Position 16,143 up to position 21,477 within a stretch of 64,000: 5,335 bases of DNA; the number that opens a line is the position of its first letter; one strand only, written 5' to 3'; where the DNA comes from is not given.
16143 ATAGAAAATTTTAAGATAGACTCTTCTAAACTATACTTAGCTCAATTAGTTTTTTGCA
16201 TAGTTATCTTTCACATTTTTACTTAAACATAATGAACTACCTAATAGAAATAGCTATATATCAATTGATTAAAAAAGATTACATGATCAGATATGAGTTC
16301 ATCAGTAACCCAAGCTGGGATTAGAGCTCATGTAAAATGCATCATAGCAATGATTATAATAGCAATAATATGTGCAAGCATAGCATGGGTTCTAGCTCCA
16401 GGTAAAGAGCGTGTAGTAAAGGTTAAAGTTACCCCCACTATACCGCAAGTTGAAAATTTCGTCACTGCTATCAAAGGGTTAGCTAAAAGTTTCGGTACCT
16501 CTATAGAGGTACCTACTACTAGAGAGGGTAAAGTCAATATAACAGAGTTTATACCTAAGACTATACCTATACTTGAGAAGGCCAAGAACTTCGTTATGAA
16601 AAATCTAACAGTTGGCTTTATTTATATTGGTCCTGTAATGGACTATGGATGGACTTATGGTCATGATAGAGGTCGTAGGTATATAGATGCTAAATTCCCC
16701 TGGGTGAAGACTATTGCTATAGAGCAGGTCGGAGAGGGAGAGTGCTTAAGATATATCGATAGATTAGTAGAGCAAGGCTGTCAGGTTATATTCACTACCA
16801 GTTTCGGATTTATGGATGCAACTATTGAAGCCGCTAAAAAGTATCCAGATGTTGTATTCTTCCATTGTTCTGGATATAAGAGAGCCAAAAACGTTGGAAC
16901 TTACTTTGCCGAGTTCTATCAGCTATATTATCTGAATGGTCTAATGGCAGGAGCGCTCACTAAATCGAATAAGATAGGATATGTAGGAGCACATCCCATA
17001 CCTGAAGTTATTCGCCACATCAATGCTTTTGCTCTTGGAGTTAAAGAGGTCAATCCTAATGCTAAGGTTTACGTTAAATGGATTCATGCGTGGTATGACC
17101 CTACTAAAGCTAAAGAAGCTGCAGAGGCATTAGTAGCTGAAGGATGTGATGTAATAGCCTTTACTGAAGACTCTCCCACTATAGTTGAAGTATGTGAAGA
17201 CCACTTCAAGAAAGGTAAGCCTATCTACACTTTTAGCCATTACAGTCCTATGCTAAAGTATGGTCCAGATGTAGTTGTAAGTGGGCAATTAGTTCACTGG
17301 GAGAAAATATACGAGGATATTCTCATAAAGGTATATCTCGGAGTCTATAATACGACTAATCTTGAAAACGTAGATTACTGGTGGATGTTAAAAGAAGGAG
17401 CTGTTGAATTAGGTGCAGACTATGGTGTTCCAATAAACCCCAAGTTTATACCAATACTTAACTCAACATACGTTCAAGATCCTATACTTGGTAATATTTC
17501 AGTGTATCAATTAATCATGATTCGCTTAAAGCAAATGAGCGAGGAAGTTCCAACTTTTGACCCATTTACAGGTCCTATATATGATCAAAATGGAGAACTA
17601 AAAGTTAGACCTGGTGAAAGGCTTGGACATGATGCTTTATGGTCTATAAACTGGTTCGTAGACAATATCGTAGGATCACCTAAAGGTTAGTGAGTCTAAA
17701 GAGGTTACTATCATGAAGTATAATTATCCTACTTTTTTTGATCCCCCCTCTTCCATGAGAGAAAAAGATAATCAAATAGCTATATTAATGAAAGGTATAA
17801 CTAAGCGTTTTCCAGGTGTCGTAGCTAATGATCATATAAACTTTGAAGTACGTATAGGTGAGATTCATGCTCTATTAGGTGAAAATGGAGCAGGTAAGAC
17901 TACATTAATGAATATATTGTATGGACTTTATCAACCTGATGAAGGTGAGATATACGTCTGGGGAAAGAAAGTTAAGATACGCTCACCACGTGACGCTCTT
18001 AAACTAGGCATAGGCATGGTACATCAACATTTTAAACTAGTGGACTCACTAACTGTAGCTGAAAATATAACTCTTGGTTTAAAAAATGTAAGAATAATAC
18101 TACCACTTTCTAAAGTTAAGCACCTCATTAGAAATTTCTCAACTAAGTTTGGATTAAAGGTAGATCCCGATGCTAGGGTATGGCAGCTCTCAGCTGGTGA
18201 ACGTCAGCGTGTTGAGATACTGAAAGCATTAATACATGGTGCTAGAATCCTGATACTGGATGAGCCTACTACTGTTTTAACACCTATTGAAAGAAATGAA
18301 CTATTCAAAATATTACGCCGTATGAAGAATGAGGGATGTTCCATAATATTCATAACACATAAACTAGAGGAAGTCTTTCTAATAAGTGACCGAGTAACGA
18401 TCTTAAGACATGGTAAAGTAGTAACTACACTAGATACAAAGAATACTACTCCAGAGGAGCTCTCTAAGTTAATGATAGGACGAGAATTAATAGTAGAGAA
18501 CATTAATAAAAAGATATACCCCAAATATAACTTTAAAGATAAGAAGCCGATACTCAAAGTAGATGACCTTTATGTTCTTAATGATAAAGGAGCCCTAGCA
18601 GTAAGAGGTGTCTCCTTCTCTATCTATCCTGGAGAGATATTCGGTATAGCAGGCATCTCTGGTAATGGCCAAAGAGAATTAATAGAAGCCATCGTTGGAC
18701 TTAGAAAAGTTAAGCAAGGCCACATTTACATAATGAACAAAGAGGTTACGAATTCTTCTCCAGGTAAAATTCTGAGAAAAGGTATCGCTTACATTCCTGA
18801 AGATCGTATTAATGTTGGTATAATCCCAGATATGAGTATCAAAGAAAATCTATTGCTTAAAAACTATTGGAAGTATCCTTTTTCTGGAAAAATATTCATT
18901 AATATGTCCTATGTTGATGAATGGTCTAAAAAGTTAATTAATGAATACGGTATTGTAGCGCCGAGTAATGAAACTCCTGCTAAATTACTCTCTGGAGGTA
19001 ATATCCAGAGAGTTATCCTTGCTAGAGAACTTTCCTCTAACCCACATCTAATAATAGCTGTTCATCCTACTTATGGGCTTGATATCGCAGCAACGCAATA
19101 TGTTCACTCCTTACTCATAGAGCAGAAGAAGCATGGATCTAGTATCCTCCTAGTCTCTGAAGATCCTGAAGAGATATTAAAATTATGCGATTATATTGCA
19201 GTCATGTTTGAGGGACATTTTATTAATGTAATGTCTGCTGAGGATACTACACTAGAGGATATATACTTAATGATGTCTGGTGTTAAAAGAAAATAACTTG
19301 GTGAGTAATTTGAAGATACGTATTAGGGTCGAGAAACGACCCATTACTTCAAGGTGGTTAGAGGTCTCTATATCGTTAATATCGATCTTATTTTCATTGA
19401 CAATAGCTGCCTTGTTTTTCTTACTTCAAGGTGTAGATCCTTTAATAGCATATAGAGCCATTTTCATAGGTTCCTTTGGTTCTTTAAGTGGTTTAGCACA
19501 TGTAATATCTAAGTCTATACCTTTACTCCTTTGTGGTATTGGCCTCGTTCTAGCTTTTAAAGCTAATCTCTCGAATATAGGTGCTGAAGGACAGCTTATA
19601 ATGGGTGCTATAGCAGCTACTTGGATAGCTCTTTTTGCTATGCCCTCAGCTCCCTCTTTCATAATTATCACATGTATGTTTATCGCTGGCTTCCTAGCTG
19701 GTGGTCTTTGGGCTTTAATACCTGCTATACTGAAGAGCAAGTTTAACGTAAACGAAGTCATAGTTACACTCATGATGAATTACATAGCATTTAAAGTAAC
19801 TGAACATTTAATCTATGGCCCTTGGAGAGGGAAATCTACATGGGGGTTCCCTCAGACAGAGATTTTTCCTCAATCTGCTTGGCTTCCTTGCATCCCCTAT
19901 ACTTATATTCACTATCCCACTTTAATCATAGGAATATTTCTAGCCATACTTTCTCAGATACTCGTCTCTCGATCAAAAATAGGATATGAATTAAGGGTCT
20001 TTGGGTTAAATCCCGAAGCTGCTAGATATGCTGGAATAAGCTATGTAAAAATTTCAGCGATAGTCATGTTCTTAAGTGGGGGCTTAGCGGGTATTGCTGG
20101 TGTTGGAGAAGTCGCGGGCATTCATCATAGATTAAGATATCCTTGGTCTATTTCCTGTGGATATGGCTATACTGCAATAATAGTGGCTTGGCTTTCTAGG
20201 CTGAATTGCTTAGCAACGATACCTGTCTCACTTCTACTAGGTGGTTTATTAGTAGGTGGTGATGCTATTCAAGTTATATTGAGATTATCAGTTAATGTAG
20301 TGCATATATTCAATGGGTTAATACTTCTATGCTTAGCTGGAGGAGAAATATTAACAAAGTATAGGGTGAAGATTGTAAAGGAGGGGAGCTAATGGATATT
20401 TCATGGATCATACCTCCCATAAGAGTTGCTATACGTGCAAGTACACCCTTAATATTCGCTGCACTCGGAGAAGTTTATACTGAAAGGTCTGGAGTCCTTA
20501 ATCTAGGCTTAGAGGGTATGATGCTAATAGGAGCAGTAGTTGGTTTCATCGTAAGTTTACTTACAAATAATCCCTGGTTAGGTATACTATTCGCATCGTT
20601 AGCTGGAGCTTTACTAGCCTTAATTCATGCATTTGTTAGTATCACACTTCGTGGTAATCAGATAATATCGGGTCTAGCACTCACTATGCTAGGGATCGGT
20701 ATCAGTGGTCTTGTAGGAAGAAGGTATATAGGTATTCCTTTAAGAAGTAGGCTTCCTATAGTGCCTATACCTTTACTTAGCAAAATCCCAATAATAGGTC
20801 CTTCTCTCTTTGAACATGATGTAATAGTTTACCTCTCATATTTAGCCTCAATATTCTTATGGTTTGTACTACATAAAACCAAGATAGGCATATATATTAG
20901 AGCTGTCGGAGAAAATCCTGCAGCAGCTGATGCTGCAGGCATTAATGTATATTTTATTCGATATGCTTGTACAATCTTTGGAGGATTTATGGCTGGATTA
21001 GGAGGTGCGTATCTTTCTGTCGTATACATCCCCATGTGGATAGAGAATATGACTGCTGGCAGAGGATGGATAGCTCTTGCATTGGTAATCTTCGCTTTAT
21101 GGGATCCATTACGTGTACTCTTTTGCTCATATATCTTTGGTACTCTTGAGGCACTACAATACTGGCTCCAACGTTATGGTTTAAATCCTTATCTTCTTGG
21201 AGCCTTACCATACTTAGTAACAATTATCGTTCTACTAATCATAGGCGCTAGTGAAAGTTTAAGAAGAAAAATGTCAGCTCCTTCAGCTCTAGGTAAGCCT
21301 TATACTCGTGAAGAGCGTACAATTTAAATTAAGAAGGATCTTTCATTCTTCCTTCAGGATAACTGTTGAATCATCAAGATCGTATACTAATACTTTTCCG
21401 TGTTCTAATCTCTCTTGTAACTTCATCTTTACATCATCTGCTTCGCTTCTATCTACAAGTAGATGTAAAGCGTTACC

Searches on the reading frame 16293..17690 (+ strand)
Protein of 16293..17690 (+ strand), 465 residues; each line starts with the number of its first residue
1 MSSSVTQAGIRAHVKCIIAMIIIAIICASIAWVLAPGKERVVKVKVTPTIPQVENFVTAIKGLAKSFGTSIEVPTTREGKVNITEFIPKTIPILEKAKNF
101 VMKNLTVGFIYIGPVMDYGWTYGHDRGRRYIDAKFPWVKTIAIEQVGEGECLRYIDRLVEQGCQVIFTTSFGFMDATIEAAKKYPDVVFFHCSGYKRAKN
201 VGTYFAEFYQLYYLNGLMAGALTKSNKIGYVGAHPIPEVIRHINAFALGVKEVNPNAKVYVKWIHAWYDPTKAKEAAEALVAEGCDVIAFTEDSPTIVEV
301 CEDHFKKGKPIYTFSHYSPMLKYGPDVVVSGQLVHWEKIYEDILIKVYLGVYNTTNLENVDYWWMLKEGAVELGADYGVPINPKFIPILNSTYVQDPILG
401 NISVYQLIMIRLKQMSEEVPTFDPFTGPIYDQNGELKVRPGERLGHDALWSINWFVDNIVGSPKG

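Call 70: search_protein_families(library=pfam, proteins=[window:16293-17690:+], max_evalue=0.001)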
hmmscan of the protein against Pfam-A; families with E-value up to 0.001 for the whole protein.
window:16293-17690:+ (465 aa): 1 family
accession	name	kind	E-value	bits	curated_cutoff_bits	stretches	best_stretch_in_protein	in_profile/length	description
PF02608.20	Bmp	-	3e-48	164.8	24.1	1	106-374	3-269/301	ABC transporter substrate-binding protein PnrA-like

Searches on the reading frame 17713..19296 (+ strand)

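Call 70: search_protein_families(library=pfam, proteins=[window:17713-19296:+], max_evalue=0.001)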
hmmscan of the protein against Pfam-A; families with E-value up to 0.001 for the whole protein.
window:17713-19296:+ (527 aa): 2 families
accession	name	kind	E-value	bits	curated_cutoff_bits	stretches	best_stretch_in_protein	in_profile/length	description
PF00005.33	ABC_tran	-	7.7e-54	182.5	25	2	41-187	3-137/137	ABC transporter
PF13304.12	AAA_21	-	2.3e-07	31.6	27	0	142-217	221-299/304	AAA domain, putative AbiEii toxin, Type IV TA system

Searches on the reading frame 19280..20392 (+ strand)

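Call 70: search_protein_families(library=pfam, proteins=[window:19280-20392:+], max_evalue=0.001)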
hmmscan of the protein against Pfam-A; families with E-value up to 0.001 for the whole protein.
window:19280-20392:+ (370 aa): 1 family
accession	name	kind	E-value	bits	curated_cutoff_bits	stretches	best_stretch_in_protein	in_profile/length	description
PF02653.21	BPD_transp_2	-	4.8e-38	131.3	26.8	1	73-351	3-267/269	Branched-chain amino acid transport system / permease component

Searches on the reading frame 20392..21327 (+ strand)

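Call 70: search_protein_families(library=pfam, proteins=[window:20392-21327:+], max_evalue=0.001)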
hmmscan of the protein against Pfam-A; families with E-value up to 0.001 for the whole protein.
window:20392-21327:+ (311 aa): 1 family
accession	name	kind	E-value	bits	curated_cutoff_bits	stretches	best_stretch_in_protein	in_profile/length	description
PF02653.21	BPD_transp_2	-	5e-39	134.5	26.8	1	15-281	7-269/269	Branched-chain amino acid transport system / permease component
